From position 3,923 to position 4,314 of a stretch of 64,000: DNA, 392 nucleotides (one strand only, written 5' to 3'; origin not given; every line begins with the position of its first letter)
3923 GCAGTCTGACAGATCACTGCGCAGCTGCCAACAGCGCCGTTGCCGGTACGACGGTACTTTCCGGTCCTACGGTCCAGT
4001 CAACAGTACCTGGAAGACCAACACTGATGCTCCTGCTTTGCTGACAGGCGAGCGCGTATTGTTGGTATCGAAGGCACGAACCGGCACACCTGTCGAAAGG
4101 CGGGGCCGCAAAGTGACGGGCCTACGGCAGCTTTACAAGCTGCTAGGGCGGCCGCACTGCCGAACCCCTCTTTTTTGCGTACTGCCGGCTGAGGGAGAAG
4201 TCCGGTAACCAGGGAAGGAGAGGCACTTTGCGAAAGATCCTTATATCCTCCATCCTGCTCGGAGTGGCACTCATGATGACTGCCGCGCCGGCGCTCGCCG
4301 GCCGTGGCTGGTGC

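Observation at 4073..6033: Two tandem c-di-GMP-I (GEMM-I)-like riboswitches, each driving a paralogous secreted protein of no recognisable family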

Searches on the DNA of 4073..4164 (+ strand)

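Call 41: build_rna_model(alignment_id=A2, structure=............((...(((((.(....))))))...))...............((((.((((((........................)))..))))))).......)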
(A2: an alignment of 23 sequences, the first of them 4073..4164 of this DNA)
Model R1 built from alignment A2 (23 sequences, 108 columns); structure: as given.
model positions 89; base pairs 18; branch points 1; effective number of sequences 1.72; information 0.64 bits per position. Calibrated on 0.2 Mb of random sequence (short: E-values are rough).
structure used (alignment columns):
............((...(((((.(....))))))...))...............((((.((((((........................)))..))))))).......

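Call 42: search_with_rna_model(model_id=R1, sources=[L065, L066, window, L005, L012, L013, L017, L018, L020, L021, L022, L023, L024, L025, L026, L027, L028, L030, L032, L033, L036, L038, L039, L040, L042, L043, L044, L046, L048, L049, L050, L051, L052, L053, L054, L055, L056, L057, L058, L059, L060, L061, L062, L063, L064, L011], max_evalue=1)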
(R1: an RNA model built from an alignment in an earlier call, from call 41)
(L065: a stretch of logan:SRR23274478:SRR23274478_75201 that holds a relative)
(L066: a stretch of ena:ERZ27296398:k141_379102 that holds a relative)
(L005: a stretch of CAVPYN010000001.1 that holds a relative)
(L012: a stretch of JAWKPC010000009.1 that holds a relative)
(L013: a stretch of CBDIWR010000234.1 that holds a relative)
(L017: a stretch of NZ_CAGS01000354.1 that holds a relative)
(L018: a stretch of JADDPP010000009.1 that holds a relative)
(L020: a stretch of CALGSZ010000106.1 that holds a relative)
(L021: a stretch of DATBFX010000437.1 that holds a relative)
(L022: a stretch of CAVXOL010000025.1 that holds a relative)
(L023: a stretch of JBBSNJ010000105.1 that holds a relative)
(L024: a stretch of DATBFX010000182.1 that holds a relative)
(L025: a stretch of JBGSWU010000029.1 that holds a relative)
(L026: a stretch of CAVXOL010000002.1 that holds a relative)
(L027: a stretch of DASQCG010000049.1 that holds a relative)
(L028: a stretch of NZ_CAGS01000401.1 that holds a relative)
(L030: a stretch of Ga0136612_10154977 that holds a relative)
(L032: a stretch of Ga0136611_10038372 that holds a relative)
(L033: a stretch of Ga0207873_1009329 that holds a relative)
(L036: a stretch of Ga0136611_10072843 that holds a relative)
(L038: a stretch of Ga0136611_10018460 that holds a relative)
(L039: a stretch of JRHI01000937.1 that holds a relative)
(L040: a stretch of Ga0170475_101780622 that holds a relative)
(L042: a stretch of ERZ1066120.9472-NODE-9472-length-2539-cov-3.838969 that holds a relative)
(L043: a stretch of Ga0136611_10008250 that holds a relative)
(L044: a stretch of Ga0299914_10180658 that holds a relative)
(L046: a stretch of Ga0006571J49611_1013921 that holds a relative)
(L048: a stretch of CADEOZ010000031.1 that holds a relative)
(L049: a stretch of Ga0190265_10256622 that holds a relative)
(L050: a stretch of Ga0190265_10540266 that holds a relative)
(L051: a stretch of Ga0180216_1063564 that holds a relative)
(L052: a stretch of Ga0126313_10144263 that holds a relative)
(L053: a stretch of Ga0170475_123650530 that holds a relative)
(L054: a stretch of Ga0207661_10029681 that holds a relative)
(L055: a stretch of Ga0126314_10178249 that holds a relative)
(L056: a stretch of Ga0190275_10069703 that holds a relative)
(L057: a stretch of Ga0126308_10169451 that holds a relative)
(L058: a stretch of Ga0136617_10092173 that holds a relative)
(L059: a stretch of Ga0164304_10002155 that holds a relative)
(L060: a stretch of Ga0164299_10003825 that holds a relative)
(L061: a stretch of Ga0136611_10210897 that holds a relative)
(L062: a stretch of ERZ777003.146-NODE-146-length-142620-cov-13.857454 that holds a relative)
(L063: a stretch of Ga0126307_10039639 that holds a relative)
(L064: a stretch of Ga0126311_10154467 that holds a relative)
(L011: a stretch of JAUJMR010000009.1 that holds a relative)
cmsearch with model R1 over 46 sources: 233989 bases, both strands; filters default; matches with E-value up to 1: 7.
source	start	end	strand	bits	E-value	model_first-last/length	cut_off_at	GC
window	4073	4164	+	91.1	2.6e-27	1-89/89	no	0.66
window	5205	5296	+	88.6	1.6e-26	1-89/89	no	0.65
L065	2183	2275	+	84.2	4.7e-25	1-89/89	no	0.6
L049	583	694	+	67.2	1.7e-19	1-89/89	no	0.7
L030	1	39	+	32.3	5.2e-08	47-89/89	5'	0.62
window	31272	31315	-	13.4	0.08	38-83/89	no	0.66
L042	1464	1519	+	10.8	0.59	1-89/89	no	0.57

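Call 55: search_with_rna_model(model_id=R1, sources=[L067, L068, L066, L049], max_evalue=1, filters=off, show_alignments=3)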
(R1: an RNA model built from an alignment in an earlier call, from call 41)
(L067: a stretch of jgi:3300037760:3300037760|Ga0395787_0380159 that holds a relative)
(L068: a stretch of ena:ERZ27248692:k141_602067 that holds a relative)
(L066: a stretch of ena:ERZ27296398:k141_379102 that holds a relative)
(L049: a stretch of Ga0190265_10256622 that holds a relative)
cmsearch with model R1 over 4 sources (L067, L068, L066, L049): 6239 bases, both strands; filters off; matches with E-value up to 1: 10.
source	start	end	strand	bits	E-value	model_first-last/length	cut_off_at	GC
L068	188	275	+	85.7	4e-27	1-89/89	no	0.58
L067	1337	1427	+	82.6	4.2e-26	1-89/89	no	0.64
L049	583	694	+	67.2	4.7e-21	1-89/89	no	0.7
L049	1298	1372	+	13.9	0.0015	1-89/89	no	0.76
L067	265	341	+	12.9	0.0032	1-89/89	no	0.65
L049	1157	1228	+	7.6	0.18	1-89/89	no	0.67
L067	518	589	-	6.9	0.3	1-89/89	no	0.56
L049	1348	1414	-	6.3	0.48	1-89/89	no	0.75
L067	361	448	+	6.1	0.56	1-89/89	no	0.56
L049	284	333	+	5.8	0.67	1-89/89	no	0.66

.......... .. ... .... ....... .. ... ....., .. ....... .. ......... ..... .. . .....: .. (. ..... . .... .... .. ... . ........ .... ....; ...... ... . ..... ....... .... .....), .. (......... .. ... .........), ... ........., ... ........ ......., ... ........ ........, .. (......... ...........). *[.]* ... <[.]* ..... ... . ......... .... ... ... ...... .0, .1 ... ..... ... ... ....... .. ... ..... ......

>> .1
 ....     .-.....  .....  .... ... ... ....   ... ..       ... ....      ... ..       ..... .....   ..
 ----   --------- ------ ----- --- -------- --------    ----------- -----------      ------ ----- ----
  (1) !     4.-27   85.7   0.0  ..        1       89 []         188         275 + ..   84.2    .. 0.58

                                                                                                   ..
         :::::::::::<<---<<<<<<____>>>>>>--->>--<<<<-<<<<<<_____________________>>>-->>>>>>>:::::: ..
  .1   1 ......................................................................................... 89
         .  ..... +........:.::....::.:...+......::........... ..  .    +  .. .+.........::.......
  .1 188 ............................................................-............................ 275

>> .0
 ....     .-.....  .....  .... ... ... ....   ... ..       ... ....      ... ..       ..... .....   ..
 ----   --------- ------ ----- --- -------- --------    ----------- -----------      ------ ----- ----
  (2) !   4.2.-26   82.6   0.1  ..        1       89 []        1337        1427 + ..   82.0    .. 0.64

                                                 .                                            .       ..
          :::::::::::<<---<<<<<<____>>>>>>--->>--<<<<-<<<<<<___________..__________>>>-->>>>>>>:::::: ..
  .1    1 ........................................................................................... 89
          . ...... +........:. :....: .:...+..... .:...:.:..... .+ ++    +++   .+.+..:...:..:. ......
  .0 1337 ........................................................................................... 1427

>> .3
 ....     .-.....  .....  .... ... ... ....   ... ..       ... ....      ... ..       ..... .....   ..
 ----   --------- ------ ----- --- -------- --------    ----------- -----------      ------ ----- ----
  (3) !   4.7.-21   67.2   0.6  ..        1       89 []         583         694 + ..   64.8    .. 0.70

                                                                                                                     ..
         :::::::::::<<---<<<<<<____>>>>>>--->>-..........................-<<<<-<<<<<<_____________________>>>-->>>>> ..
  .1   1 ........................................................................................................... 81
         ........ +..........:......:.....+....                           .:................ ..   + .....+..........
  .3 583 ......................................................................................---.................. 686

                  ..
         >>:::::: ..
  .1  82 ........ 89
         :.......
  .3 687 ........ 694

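Call 82: search_with_rna_model(model_id=R1, sources=[L069, L070, L071, L072], max_evalue=0.1)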
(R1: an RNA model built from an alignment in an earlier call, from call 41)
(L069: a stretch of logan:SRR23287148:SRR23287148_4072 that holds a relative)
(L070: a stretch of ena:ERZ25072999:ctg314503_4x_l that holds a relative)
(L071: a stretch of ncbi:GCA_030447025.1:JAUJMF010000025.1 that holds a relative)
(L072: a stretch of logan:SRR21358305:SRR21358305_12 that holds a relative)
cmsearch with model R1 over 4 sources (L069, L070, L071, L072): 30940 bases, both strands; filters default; matches with E-value up to 0.1: 3.
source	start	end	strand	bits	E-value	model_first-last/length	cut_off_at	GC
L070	1379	1470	+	86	1.5e-26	1-89/89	no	0.65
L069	2466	2557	+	84.8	3.8e-26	1-89/89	no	0.67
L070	8369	8420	-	10.9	0.07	1-89/89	no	0.65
